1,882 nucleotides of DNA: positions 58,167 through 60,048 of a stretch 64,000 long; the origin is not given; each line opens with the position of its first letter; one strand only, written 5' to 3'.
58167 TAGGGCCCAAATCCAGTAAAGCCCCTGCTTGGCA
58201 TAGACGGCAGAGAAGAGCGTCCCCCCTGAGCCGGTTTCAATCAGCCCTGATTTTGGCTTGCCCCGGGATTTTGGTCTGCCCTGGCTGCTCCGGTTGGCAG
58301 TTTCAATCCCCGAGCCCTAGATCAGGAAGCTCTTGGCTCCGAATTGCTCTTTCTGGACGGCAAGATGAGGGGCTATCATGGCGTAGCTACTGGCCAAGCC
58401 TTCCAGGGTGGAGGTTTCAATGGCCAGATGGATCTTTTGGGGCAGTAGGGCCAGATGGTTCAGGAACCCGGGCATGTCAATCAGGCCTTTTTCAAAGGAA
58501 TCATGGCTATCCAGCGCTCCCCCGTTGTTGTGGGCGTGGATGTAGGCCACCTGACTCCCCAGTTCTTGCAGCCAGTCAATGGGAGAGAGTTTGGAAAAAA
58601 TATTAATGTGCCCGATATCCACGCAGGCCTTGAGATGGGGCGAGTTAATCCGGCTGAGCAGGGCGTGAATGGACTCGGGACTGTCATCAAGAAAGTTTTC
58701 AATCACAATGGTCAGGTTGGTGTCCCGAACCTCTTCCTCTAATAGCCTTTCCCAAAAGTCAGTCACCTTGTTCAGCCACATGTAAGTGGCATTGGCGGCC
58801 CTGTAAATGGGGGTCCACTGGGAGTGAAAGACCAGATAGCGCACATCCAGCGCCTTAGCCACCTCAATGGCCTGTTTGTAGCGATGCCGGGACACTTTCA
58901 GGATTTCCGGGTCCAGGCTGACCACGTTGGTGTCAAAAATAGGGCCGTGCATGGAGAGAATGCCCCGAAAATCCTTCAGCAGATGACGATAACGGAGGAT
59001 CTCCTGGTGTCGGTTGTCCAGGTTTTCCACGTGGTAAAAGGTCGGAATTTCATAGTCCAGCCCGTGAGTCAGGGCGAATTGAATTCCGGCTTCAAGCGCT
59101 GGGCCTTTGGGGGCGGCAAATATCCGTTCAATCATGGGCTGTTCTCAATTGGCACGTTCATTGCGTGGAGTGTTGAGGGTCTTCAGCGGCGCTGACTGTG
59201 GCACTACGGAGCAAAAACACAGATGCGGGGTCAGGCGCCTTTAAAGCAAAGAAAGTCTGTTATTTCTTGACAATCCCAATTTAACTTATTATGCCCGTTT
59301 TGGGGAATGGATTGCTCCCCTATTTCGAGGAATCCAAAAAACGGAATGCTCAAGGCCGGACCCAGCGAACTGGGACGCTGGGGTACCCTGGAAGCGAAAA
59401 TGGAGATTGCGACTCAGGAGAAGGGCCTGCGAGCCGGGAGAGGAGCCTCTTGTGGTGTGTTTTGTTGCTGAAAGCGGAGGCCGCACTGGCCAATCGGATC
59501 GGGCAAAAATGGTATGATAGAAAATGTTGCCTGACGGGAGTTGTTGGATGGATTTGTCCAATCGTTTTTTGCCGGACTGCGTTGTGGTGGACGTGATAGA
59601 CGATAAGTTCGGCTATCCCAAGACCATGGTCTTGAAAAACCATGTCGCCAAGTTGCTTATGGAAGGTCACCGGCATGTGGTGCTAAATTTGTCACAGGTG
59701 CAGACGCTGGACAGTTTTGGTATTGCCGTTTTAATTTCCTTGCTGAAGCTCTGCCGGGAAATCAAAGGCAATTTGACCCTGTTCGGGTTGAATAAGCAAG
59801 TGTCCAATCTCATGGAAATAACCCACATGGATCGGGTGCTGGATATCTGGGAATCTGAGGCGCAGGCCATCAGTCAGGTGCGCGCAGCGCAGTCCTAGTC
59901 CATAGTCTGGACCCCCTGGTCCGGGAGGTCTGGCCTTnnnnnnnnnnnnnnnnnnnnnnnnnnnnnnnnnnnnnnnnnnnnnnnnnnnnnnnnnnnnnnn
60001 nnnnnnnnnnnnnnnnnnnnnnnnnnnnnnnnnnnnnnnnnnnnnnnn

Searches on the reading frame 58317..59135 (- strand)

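Call 4: search_protein_families(library=pfam, proteins=[window:58317-59135:-], max_evalue=1)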
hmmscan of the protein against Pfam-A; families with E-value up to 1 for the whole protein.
window:58317-59135:- (272 aa): 1 family
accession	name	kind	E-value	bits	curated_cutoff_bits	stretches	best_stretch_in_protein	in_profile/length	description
PF01261.30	AP_endonuc_2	-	6.5e-22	78.9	31.1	1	42-242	26-230/249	Xylose isomerase-like TIM barrel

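Call 5: search_protein_families(library=ncbifam, proteins=[window:58317-59135:-], max_evalue=1)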
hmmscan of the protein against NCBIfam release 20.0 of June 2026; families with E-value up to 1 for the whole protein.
window:58317-59135:- (272 aa): 3 families
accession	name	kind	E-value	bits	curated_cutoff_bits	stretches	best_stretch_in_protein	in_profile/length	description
NF041277.1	coba_remo_CbiR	equivalog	1.6e-09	37.6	105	1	43-216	43-208/249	cobamide remodeling phosphodiesterase CbiR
NF007360.0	PRK09856.1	equivalog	0.0029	17.2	305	1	85-228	91-235/276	fructoselysine 3-epimerase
NF002197.0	PRK01060.1-2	equivalog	0.11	11.5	376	1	57-176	70-190/289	deoxyribonuclease IV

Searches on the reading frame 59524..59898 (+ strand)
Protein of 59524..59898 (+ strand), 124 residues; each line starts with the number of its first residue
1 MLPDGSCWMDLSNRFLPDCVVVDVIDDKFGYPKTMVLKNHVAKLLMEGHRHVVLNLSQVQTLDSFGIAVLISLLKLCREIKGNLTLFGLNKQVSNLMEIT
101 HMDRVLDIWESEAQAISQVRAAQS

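Call 4: search_protein_families(library=pfam, proteins=[window:59524-59898:+], max_evalue=1)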
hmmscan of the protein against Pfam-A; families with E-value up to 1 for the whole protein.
window:59524-59898:+ (124 aa): 2 families
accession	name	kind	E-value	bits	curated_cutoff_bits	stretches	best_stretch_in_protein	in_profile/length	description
PF01740.26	STAS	-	1.4e-14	54.2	22.6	1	37-115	27-106/106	STAS domain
PF13466.11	STAS_2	-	4.7e-09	36.7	29.2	1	36-103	14-80/80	STAS domain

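Call 5: search_protein_families(library=ncbifam, proteins=[window:59524-59898:+], max_evalue=1)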
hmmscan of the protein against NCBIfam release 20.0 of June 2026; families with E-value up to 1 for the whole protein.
window:59524-59898:+ (124 aa): 7 families
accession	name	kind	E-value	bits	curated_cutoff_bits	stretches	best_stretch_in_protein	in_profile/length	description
TIGR00377.1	ant_ant_sig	superfamily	3.2e-15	55.9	53.45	1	37-112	30-106/108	anti-sigma factor antagonist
TIGR02886.1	spore_II_AA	equivalog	1.7e-09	37.6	114.75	1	38-116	27-106/106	anti-sigma F factor antagonist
NF033618.0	mlaB_1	equivalog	6.9e-06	26.4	90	1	52-103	38-89/94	lipid asymmetry maintenance protein MlaB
TIGR00815.1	sulP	subfamily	0.00028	19.5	380.45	1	44-103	481-550/565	sulfate permease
NF008660.1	PRK11660.1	equivalog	0.0018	16.7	614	1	44-115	488-561/572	C4-dicarboxylic acid transporter DauA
NF047705.1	slr1659_superfam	superfamily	0.0059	16.9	100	1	39-90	38-90/111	slr1659 superfamily regulator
NF045506.1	antisigant_RssC_Pseudo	equivalog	0.015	15.1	250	1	41-119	35-115/159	anti-sigma factor antagonist RssC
